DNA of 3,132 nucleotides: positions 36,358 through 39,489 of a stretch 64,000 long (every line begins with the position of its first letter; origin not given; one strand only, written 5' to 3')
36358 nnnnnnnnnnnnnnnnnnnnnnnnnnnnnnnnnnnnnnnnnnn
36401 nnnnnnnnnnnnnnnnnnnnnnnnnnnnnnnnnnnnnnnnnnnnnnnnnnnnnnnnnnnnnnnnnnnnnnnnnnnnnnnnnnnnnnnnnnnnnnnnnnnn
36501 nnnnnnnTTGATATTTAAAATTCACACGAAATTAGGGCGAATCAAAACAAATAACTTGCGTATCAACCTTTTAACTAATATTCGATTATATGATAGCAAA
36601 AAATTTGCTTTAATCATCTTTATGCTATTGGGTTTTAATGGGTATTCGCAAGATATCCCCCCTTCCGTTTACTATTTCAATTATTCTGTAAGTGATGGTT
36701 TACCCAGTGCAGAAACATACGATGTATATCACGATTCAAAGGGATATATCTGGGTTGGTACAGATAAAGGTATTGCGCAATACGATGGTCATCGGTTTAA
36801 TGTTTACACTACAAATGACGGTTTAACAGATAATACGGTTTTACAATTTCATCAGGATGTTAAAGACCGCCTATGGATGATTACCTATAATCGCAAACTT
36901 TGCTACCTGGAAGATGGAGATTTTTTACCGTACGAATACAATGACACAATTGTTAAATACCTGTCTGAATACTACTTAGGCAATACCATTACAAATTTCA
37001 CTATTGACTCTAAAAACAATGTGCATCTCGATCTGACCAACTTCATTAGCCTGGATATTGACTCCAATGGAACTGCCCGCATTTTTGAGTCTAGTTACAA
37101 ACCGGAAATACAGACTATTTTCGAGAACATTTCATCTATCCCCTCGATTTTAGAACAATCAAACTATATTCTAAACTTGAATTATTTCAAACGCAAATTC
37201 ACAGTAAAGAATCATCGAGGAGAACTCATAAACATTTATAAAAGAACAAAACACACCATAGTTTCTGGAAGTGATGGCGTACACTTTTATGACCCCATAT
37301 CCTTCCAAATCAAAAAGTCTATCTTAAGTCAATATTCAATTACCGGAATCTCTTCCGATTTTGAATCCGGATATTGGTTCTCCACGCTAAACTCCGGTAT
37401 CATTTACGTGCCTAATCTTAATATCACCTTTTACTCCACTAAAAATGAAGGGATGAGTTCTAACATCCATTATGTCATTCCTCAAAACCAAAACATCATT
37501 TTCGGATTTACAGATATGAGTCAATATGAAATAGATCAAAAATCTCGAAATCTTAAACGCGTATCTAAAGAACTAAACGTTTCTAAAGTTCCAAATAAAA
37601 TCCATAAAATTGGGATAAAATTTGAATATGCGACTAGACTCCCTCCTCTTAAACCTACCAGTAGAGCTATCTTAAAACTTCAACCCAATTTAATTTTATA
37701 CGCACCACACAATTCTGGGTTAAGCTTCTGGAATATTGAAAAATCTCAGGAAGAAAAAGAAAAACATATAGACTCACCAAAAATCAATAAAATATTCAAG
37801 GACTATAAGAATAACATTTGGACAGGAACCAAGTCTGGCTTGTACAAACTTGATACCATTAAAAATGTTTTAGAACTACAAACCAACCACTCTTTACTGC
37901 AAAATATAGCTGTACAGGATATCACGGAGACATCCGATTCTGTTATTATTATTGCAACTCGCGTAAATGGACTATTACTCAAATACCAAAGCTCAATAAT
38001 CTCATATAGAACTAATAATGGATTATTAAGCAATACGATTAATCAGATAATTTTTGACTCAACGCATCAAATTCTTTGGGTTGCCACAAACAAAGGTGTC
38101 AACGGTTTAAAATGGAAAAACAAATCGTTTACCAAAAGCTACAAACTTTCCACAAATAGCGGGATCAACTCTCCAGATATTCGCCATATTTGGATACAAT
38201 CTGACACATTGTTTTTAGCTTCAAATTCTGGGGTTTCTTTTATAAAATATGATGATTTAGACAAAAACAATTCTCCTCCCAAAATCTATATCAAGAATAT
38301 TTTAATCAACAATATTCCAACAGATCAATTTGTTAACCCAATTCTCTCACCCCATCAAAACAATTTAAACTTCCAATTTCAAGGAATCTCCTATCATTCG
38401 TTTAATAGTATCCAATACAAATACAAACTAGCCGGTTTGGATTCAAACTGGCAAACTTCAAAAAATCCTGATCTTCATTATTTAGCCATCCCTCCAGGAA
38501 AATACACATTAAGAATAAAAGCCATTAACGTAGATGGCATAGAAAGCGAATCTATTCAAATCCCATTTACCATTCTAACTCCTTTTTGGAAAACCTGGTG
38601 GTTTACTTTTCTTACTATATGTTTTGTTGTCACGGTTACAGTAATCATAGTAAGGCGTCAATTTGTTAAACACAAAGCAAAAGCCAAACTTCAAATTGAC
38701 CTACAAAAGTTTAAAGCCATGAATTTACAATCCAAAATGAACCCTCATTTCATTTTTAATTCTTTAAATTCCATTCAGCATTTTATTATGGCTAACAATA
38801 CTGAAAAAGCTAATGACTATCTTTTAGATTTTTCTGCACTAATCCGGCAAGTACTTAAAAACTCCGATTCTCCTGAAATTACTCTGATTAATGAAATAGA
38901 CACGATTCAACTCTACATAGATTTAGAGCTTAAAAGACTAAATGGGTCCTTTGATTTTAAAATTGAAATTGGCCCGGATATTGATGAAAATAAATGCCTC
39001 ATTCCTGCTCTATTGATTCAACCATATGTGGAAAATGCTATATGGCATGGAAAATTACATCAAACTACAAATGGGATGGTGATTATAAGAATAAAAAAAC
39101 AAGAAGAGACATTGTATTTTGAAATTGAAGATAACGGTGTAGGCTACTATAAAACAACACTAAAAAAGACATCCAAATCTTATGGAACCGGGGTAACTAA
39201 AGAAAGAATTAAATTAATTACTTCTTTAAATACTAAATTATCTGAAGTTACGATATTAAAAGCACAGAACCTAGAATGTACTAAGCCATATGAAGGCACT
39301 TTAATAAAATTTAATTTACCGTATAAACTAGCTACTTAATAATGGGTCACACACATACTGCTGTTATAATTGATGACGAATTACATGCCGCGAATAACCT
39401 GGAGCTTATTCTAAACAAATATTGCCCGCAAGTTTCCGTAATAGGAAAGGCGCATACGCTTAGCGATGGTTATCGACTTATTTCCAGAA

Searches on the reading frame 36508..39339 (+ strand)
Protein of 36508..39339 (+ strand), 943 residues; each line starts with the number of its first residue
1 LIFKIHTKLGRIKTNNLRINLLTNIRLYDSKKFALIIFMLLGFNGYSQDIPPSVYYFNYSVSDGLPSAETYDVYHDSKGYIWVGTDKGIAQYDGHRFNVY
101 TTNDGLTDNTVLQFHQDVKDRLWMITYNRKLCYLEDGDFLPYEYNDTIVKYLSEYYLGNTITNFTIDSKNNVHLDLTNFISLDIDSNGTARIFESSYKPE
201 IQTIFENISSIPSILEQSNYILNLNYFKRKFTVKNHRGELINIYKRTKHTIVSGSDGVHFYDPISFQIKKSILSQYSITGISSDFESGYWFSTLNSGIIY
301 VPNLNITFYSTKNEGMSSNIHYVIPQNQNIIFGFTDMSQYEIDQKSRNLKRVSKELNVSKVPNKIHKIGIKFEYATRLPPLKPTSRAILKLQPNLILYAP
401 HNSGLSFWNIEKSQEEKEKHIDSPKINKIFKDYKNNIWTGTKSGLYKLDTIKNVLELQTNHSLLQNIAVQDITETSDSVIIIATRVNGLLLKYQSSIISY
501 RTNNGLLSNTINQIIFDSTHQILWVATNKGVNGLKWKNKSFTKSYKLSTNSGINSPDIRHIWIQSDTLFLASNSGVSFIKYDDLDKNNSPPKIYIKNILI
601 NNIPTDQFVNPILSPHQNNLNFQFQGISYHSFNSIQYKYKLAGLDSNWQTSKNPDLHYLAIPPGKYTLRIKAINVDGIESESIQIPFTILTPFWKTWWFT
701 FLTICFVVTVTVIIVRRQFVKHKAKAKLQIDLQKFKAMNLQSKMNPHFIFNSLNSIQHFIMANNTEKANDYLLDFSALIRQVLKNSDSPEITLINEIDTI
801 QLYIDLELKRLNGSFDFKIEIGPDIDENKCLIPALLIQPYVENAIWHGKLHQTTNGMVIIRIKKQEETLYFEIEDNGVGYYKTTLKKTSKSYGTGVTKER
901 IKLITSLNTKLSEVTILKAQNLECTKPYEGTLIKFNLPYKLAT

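Call 5: search_protein_families(library=pfam, proteins=[window:36508-39339:+], max_evalue=0.01)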
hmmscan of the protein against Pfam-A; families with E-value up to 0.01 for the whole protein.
window:36508-39339:+ (943 aa): 5 families
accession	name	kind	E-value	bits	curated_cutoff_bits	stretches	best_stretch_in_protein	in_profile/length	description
PF06580.19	His_kinase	-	7.2e-19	68.3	25.2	1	738-813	4-79/81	Histidine kinase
PF07495.19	Y_Y_Y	-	2.1e-12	47.2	26.6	1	629-690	2-65/65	Y_Y_Y domain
PF07494.17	Reg_prop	-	4.4e-11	42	20.4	1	64-86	1-23/24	Two component regulator propeller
PF21544.3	PorZ_N_b_propeller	-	0.0015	19.3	27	1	495-581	18-104/154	TSS9, PorZ, N-terminal beta-propeller domain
PF02518.31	HATPase_c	-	0.0025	18.7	26.4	1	836-896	9-75/111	Histidine kinase-, DNA gyrase B-, and HSP90-like ATPase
